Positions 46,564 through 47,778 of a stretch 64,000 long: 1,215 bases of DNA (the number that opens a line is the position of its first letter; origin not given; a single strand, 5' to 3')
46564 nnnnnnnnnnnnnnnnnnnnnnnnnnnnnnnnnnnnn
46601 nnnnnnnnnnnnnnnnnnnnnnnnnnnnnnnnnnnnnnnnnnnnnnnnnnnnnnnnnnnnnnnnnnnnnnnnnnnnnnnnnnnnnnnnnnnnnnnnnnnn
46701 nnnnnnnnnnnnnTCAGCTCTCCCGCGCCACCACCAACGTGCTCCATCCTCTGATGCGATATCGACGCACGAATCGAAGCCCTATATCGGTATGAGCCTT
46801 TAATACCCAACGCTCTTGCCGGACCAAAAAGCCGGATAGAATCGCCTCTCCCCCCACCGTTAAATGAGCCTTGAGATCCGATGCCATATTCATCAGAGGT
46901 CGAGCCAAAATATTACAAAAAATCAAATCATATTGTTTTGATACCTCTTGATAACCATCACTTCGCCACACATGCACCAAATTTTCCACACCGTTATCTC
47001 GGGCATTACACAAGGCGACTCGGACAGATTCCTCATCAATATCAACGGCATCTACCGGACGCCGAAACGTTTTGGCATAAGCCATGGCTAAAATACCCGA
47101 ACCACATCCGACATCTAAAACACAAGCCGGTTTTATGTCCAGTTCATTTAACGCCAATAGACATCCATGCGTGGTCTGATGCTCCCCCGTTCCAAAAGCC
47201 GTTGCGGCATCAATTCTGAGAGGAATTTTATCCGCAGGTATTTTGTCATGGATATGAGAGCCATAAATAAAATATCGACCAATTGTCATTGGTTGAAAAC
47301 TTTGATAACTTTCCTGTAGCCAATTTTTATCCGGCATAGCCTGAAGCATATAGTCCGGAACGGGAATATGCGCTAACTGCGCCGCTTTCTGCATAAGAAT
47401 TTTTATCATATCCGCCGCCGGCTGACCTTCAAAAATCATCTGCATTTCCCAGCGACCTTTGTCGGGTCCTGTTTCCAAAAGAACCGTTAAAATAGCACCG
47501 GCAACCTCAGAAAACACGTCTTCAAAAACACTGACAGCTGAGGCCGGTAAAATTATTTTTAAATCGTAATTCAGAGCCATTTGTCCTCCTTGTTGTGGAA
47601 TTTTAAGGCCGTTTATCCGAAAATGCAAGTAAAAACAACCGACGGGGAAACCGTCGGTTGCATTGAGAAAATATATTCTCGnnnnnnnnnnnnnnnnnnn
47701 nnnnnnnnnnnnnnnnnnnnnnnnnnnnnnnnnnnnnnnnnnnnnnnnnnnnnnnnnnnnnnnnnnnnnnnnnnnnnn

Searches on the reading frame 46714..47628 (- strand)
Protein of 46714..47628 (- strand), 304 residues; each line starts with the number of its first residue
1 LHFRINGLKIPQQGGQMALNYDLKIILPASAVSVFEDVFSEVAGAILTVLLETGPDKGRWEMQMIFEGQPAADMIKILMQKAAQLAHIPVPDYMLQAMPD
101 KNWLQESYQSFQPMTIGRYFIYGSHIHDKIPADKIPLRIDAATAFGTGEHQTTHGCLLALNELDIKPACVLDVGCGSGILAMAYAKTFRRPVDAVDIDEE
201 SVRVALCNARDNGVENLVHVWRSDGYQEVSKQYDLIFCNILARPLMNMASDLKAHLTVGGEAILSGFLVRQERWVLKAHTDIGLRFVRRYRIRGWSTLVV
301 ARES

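Call 3: search_protein_families(library=pfam, proteins=[window:46714-47628:-], max_evalue=0.01)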
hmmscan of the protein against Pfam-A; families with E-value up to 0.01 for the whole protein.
window:46714-47628:- (304 aa): 14 families
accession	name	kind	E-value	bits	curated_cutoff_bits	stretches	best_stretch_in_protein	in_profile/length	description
PF06325.19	PrmA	-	2.2e-54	185.4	22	1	59-302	55-295/296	Ribosomal protein L11 methyltransferase (PrmA)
PF05175.20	MTS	-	4.9e-14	52.8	23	1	157-239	21-105/170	Methyltransferase small domain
PF13649.12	Methyltransf_25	-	1.7e-09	38.7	27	1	170-256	1-93/97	Methyltransferase domain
PF13847.12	Methyltransf_31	-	1.3e-07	31.8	27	1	170-242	7-84/145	Methyltransferase domain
PF13489.12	Methyltransf_23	-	1.9e-06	28.2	27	1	163-239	16-88/164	Methyltransferase domain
PF01135.25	PCMT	-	2.9e-06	27.6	20.3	1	151-241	59-151/210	Protein-L-isoaspartate(D-aspartate) O-methyltransferase (PCMT)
PF08241.18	Methyltransf_11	-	1.1e-05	26.4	21.2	1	171-240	1-68/95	Methyltransferase domain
PF09445.16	Methyltransf_15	-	3.3e-05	24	22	1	169-237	3-76/165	RNA cap guanine-N2 methyltransferase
PF08242.18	Methyltransf_12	-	0.00011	23.3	30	1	171-239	1-72/98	Methyltransferase domain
PF02353.26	CMAS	-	0.00041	20.2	27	1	158-237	53-132/273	Mycolic acid cyclopropane synthetase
PF05958.17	tRNA_U5-meth_tr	-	0.00064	19.3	23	1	170-219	205-253/357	tRNA (Uracil-5-)-methyltransferase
PF03848.20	TehB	-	0.00085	19.2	20.4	1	165-241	29-104/193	Tellurite resistance protein TehB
PF12847.13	Methyltransf_18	-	0.00086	19.8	27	1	167-235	15-85/151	Methyltransferase domain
PF02475.24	TRM5-TYW2_MTfase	-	0.0097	16.3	28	0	169-232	39-104/164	TRM5/TYW2 methyltransferase domain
